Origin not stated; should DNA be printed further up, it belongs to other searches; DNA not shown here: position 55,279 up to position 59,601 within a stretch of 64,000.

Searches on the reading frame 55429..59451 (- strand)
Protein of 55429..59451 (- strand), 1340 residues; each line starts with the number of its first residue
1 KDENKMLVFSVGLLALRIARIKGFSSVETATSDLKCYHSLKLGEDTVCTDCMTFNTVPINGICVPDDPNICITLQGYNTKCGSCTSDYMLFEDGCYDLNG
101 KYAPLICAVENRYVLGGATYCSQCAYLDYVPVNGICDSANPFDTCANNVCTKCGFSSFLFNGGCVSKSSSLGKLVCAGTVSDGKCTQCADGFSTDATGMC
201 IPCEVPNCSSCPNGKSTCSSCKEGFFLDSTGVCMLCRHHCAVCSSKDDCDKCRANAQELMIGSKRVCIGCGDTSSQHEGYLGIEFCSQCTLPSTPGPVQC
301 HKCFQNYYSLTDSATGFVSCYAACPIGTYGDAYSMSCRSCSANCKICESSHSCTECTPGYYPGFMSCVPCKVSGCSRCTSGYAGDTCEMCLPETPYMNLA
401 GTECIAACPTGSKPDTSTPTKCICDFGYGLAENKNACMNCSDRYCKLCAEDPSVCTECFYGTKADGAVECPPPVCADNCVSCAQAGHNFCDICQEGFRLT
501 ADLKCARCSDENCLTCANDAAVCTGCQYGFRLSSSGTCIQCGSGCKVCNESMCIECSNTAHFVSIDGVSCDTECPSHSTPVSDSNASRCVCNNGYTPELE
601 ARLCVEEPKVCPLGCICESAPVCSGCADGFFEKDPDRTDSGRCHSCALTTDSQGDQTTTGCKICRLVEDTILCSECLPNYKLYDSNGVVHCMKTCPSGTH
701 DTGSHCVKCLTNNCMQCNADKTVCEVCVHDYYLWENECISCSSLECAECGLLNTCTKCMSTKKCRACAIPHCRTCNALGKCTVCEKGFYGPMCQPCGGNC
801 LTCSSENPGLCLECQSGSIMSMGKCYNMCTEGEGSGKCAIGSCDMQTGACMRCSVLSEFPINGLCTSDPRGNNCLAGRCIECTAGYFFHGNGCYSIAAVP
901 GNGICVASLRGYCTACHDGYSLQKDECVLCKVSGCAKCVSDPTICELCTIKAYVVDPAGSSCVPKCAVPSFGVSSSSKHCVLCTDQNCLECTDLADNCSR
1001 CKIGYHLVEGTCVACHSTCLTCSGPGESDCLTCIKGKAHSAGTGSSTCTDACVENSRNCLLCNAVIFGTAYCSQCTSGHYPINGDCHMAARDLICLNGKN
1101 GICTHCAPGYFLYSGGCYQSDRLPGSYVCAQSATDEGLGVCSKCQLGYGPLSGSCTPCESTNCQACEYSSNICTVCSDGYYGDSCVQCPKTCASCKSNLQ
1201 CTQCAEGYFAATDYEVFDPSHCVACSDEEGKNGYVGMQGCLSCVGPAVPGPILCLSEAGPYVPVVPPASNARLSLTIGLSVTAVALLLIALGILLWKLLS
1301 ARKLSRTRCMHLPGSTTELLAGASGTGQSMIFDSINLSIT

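Call 56: search_protein_families(library=pfam, proteins=[window:55429-59451:-], max_evalue=0.001)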
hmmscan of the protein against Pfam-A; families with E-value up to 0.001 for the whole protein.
window:55429-59451:- (1340 aa): 1 family
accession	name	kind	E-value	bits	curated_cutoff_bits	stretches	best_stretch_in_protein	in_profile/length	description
PF03302.18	VSP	-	1.5e-71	241.8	31.4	4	930-1297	23-390/397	Giardia variant-specific surface protein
